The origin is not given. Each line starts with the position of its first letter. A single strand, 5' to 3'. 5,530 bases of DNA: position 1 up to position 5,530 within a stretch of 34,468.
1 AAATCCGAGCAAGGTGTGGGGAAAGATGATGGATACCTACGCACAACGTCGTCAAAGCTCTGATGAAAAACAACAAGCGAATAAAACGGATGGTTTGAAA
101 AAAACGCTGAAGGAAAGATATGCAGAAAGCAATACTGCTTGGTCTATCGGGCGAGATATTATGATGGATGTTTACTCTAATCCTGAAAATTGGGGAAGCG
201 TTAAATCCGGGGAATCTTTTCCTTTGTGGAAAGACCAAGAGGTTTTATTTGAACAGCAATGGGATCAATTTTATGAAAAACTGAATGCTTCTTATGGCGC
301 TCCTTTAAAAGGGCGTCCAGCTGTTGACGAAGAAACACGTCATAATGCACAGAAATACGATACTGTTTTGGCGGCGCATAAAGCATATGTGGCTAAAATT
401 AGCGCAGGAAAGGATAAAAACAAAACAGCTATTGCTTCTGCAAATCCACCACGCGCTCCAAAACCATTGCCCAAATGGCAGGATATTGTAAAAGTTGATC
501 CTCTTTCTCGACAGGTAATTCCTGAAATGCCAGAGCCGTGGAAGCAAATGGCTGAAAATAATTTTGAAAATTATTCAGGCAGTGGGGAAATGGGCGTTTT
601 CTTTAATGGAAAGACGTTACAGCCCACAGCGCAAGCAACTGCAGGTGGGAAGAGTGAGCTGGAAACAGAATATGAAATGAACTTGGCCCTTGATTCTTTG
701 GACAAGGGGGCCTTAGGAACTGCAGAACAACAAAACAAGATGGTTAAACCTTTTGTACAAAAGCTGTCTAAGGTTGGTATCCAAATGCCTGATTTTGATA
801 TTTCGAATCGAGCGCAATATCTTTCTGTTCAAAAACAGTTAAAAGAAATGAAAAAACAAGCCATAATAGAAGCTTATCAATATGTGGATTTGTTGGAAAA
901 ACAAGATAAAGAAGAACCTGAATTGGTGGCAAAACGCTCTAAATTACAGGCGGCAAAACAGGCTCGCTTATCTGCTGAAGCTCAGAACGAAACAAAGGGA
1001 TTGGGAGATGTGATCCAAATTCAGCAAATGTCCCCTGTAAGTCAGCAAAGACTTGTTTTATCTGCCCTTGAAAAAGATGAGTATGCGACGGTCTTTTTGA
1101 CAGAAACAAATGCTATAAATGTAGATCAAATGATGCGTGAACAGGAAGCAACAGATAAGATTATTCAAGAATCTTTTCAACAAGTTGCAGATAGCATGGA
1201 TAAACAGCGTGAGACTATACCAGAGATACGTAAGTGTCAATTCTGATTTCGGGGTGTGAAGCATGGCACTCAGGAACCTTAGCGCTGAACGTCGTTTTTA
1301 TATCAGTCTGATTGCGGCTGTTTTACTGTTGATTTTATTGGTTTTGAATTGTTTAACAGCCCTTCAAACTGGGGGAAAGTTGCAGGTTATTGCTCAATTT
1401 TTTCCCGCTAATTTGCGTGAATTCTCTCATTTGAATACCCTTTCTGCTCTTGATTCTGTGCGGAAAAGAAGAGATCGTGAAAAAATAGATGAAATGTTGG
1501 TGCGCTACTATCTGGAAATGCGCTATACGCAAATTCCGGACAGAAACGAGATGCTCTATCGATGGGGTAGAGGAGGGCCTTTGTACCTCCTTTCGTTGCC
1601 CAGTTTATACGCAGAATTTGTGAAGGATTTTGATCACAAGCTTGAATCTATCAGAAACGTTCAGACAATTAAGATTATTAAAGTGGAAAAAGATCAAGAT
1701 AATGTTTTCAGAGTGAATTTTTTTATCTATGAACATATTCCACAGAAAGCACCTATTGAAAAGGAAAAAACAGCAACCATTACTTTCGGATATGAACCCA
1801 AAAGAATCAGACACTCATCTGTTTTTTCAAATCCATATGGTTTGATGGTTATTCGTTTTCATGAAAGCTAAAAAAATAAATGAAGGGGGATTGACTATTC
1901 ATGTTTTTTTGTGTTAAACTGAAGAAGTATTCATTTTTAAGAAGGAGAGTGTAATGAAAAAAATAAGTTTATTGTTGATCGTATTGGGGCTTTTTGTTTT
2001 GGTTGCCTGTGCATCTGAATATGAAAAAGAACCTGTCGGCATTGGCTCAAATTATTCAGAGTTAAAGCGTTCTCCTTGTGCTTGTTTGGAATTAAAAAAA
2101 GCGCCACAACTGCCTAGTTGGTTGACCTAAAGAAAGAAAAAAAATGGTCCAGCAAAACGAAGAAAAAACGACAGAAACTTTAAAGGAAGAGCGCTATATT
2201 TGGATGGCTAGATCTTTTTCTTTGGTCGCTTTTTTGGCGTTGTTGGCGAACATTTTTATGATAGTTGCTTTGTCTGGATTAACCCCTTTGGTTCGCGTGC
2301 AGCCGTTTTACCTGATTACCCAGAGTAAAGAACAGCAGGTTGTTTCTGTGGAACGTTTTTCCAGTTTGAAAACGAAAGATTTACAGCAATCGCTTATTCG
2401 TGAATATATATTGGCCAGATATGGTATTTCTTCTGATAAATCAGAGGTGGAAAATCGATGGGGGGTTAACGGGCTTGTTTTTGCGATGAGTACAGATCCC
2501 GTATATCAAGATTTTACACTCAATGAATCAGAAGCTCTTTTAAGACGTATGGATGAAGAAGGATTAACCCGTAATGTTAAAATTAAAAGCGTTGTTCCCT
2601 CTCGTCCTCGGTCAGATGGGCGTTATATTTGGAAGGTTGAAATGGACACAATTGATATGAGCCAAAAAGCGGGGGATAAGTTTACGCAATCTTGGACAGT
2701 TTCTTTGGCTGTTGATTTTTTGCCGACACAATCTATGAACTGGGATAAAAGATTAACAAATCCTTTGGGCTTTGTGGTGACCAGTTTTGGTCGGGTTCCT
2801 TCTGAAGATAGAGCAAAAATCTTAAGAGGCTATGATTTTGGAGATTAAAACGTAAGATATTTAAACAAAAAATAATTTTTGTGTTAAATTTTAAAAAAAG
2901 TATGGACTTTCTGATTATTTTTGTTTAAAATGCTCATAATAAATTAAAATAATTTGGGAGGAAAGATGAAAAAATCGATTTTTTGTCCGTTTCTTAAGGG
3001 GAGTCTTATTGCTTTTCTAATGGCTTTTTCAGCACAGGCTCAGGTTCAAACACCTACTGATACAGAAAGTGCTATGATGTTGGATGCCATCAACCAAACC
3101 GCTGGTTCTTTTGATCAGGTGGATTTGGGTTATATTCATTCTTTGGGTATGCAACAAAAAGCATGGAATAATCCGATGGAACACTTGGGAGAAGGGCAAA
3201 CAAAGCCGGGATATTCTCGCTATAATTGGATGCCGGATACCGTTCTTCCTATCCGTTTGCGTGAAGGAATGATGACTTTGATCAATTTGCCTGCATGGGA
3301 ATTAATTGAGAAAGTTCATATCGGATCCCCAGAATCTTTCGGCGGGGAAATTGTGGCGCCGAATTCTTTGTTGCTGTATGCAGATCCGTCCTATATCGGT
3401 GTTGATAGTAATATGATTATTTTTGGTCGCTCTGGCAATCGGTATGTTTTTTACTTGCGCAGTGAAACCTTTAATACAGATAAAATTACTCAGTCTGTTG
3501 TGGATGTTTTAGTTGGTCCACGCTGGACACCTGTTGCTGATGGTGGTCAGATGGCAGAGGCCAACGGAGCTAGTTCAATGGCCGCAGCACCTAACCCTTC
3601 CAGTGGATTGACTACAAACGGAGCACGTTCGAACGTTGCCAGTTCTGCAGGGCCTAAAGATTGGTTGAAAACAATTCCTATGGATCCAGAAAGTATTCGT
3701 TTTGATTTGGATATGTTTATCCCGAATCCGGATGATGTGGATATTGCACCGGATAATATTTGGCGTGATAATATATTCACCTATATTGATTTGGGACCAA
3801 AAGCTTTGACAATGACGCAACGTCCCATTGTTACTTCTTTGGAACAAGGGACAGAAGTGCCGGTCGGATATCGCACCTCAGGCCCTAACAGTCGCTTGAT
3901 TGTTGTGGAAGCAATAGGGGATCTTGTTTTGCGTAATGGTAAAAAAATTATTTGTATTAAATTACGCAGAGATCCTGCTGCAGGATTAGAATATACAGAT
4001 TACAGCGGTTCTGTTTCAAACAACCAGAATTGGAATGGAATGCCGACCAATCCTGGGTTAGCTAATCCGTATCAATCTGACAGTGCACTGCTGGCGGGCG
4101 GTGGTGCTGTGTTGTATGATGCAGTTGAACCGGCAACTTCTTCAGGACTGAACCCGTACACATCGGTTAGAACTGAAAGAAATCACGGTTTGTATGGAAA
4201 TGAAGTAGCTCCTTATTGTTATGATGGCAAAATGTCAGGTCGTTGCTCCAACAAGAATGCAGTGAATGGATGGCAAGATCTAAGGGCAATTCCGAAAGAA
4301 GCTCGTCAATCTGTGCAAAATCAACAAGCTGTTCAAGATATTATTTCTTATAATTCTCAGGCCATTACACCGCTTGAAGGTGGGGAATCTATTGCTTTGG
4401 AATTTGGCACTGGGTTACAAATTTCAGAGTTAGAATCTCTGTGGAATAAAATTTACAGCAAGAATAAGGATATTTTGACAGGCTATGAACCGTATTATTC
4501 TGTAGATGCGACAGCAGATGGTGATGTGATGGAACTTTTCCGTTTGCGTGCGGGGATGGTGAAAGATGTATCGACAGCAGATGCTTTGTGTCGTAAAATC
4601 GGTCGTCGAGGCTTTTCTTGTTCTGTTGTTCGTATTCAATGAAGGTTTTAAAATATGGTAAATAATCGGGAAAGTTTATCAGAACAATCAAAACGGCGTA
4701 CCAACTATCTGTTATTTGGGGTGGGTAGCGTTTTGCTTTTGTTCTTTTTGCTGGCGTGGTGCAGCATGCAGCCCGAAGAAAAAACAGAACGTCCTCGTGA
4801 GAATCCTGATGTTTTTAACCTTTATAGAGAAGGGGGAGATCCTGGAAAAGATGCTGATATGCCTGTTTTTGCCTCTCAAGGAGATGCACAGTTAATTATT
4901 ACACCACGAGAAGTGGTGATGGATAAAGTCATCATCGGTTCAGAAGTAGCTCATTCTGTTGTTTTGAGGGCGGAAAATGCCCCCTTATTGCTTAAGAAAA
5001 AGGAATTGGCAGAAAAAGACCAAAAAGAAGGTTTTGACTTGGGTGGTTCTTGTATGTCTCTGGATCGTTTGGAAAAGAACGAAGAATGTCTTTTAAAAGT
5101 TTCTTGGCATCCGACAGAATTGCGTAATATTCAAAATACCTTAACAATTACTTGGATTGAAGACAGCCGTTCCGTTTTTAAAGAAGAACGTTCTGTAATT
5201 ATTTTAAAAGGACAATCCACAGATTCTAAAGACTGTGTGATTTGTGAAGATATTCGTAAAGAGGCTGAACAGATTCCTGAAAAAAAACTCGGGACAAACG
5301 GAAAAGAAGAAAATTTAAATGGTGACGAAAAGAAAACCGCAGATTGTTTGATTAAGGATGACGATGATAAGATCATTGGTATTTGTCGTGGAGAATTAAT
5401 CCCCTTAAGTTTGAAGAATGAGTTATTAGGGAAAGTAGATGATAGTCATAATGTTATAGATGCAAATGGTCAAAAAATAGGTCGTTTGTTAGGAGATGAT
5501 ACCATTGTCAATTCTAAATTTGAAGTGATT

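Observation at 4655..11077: Giant 2140-aa VirB10: normal membrane anchor and normal outer-membrane barrel separated by ~1.7k extra residues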

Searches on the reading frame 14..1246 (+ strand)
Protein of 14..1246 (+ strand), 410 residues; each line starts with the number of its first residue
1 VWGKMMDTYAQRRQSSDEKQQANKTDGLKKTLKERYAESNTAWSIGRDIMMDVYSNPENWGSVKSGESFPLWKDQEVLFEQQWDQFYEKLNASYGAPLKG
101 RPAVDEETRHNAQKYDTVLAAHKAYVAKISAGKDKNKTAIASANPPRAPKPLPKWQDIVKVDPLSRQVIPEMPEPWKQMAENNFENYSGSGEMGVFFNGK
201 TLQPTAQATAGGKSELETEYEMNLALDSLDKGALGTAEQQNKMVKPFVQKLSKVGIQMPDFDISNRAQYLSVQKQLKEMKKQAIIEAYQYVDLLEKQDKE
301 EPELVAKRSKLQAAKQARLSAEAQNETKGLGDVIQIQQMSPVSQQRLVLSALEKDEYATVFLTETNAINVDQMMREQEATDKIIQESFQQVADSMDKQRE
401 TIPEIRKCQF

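Call 6: search_protein_families(library=pfam, proteins=[window:14-1246:+], max_evalue=0.01)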
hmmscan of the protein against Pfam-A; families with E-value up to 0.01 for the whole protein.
window:14-1246:+ (410 aa): 0 families

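Call 7: search_protein_families(library=ncbifam, proteins=[window:14-1246:+], max_evalue=0.001)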
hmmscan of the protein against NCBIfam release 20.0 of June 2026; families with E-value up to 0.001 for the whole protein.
window:14-1246:+ (410 aa): 0 families

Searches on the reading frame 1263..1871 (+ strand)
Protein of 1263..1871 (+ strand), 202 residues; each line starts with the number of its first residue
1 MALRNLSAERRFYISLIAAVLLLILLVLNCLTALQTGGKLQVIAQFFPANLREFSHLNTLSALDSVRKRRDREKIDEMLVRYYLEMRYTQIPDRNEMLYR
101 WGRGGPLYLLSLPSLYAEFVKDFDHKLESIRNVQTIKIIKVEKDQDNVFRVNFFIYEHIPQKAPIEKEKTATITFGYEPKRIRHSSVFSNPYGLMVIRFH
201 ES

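Call 6: search_protein_families(library=pfam, proteins=[window:1263-1871:+], max_evalue=0.01)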
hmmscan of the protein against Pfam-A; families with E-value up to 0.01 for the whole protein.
window:1263-1871:+ (202 aa): 1 family
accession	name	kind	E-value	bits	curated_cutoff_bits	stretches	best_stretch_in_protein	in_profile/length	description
PF04335.19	VirB8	-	1.4e-06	28.8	23.2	1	17-200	22-209/213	VirB8 protein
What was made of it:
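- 1263..1871 (+): VirB8 paralogue a (202 aa, divergent). Pfam VirB8 E=1.4e-6, above the gathering score (call 6).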

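Call 7: search_protein_families(library=ncbifam, proteins=[window:1263-1871:+], max_evalue=0.001)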
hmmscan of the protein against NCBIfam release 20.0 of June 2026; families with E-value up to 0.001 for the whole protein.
window:1263-1871:+ (202 aa): 0 families

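Call 68: find_encoding_contigs(protein=window:1263-1871:+, flank=10000, max_places=3)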
Protein window:1263-1871:+ (202 aa): 10 contigs read that carry it; 3 places shown.
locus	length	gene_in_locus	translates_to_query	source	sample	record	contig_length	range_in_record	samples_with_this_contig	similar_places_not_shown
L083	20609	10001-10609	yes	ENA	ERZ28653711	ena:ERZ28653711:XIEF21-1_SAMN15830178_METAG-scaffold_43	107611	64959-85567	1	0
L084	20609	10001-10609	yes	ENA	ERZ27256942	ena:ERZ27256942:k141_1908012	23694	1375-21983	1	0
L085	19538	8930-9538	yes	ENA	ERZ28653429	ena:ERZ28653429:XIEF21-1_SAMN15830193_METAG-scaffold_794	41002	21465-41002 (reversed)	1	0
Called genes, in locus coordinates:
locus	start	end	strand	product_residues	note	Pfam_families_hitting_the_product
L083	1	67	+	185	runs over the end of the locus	PF04011:LemA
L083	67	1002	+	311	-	PF01435:Peptidase_M48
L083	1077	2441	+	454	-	PF00587:tRNA-synt_2b, PF03129:HGTP_anticodon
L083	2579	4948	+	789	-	-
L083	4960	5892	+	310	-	-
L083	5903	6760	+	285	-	-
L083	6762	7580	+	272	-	-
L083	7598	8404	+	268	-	-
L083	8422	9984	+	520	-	-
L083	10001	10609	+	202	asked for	PF04335:VirB8 (weak)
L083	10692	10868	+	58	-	-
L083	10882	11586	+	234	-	PF04335:VirB8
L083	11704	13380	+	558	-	PF03524:CagX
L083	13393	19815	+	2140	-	PF21784:Bflower (faint), PF21785:Bflower_2 (faint), PF03743:TrbI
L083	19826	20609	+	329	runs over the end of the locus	PF00437:T2SSE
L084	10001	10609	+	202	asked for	PF04335:VirB8 (weak)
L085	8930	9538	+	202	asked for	PF04335:VirB8 (weak)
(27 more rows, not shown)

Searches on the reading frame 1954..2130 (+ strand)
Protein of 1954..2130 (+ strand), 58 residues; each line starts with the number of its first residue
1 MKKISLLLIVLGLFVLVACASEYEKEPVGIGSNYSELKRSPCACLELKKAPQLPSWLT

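Call 21: search_protein_families(library=pfam, proteins=[window:1954-2130:+], max_evalue=1)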
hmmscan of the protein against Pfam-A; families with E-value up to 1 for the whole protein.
window:1954-2130:+ (58 aa): 2 families
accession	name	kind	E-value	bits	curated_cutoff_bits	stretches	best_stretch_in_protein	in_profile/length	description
PF08194.17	DIM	-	0.093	13.4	20.8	1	1-20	1-21/36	DIM protein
PF20101.4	DUF6491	-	0.15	12.5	27.5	1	3-25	2-24/138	Family of unknown function (DUF6491)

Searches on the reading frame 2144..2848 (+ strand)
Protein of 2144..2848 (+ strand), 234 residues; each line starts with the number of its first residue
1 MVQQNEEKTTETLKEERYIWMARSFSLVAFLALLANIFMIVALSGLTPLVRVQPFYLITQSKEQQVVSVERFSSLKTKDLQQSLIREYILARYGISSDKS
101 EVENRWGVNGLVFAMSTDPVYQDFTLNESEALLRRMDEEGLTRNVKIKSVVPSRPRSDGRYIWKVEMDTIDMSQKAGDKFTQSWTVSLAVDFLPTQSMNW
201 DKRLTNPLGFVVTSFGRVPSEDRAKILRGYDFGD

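Call 6: search_protein_families(library=pfam, proteins=[window:2144-2848:+], max_evalue=0.01)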
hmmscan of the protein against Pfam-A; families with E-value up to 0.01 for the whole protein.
window:2144-2848:+ (234 aa): 1 family
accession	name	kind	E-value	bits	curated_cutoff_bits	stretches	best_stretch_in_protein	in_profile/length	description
PF04335.19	VirB8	-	1e-19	71.7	23.2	1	22-215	17-208/213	VirB8 protein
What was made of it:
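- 2144..2848 (+): VirB8 paralogue b (234 aa). Pfam VirB8 E=1e-19 (call 6).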

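Call 7: search_protein_families(library=ncbifam, proteins=[window:2144-2848:+], max_evalue=0.001)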
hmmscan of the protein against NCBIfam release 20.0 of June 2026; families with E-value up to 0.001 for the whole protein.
window:2144-2848:+ (234 aa): 1 family
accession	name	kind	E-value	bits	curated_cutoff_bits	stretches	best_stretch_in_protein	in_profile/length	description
NF010439.0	PRK13865.1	equivalog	3.1e-08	33.4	188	1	21-216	36-223/237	type IV secretion system protein VirB8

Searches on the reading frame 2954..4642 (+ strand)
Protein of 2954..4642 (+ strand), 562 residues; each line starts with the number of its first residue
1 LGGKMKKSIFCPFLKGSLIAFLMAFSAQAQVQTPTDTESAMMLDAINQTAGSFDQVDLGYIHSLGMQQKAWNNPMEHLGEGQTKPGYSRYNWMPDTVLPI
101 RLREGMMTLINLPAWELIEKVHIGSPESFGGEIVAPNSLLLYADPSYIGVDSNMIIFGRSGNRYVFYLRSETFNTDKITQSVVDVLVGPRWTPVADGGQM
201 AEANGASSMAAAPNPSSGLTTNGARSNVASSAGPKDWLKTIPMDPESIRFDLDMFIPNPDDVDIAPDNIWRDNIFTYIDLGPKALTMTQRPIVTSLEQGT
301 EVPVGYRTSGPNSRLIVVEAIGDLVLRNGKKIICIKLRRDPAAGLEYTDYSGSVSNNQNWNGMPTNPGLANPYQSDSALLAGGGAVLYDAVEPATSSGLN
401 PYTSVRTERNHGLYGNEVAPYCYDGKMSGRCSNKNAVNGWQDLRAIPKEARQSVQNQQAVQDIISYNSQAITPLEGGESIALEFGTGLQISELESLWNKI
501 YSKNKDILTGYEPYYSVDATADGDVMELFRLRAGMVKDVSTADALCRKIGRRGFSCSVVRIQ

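Call 6: search_protein_families(library=pfam, proteins=[window:2954-4642:+], max_evalue=0.01)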
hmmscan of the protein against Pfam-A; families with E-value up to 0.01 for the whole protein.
window:2954-4642:+ (562 aa): 1 family
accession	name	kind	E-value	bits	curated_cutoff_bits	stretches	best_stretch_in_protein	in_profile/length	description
PF03524.21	CagX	-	2e-13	51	34.2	1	88-336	4-196/198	Conjugal transfer protein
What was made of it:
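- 2966..4642 (+): Enlarged VirB9/CagX (558 aa) with a ~220-aa C-terminal extension. Pfam CagX covers aa 88-336, E=2e-13 (call 6).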

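Call 7: search_protein_families(library=ncbifam, proteins=[window:2954-4642:+], max_evalue=0.001)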
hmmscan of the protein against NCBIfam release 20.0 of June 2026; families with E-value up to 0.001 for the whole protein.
window:2954-4642:+ (562 aa): 1 family
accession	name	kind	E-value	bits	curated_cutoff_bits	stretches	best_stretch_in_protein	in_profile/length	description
TIGR02781.1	VirB9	equivalog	2.2e-09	37.3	217.7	1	260-335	173-243/248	P-type conjugative transfer protein VirB9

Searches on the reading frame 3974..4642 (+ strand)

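Call 21: search_protein_families(library=pfam, proteins=[window:3974-4642:+], max_evalue=1)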
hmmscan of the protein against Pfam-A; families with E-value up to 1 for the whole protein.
window:3974-4642:+ (222 aa): 1 family
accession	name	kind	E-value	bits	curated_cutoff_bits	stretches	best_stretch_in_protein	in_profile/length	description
PF05036.18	SPOR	-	0.0024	18.6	21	1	175-220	34-76/76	SPOR domain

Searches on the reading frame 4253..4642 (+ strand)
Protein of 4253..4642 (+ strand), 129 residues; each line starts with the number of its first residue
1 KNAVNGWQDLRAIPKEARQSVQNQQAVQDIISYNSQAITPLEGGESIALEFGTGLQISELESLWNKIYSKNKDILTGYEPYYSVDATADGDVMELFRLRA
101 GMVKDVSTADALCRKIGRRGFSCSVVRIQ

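Call 78: search_protein_families(library=pfam, alignment_id=A8, max_evalue=0.1)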
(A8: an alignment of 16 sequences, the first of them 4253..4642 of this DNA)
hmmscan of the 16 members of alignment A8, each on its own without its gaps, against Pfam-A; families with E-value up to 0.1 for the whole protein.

A. member 1, window:4253-4642:+ (129 aa): 1 family
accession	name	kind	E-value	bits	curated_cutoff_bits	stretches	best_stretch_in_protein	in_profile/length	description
PF05036.18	SPOR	-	0.0011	19.6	21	1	82-127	34-76/76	SPOR domain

B. families by the number of members that match (of 16 scanned): 4 families
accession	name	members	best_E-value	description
PF05036.18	SPOR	16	9.4e-08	SPOR domain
PF00562.33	RNA_pol_Rpb2_6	2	0.012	RNA polymerase Rpb2, domain 6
PF07708.16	Tash_PEST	1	0.0063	Tash protein PEST motif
PF22760.1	Gp38_E217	1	0.012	Baseplate component gp38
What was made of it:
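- VirB9 is 558 aa and SPOR is found in 16 of 16 members tested (call 78). SPOR is present on VirB9 (call 78).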

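Call 79: search_solved_structures(query=A8, max_evalue=1)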
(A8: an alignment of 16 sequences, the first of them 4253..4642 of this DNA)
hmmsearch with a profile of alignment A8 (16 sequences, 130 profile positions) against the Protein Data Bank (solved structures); distinct sequences matched with E-value up to 1: 0.

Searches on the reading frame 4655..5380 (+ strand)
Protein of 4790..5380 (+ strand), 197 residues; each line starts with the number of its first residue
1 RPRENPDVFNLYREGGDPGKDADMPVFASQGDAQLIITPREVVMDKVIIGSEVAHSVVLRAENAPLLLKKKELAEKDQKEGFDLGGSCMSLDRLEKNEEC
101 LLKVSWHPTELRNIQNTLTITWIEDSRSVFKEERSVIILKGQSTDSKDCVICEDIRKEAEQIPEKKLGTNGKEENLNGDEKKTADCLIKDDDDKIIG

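Call 21: search_protein_families(library=pfam, proteins=[window:4790-5380:+], max_evalue=1)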
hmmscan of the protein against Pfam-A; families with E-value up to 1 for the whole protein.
window:4790-5380:+ (197 aa): 2 families
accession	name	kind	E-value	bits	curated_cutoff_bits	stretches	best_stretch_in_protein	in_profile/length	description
PF22073.2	Cep192_D4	-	0.0069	17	35.5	1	37-128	6-101/112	Cep192 domain 4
PF15780.11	ASH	-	0.019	15.6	27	1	43-121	15-89/98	Abnormal spindle-like microcephaly-assoc'd, ASPM-SPD-2-Hydin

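Call 60: search_protein_representatives(alignment_id=A6)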
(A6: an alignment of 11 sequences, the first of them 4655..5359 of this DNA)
Query: 11 sequences, 242 profile positions. Proteins with E-value up to 0.001 (for the whole library): 3789; up to 1e-10: 1098; up to 1e-30: 84. The best 150 are listed.
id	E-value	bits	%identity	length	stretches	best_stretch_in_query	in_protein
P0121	4.8e-234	788.9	-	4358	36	75-165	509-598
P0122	6.9e-115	398.7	-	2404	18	73-163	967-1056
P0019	7.4e-99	346.2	-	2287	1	1-242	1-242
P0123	6.4e-98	343.1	-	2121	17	78-165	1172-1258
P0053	2.5e-85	301.9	-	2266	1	1-242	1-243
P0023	3.4e-79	281.8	-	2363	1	5-242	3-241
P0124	2.5e-78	279.0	-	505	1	2-238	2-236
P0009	1.7e-75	269.7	-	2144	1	1-226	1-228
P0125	6.0e-74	264.7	-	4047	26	66-164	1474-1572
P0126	3.8e-73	262.0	-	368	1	1-222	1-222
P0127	1.8e-71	256.6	-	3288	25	75-163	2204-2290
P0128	3.9e-71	255.4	-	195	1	1-195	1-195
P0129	8.1e-67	241.3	-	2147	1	1-231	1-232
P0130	1.1e-65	237.6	-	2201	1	1-242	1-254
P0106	1.4e-65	237.3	-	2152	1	1-242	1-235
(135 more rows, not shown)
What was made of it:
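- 4886..5224 (+): ASH/PapD-like Ig beta-sandwich (aa 78-190) with conserved C133 and C145. A profile search shows the unit is a widespread tandem Ig repeat (call 60).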
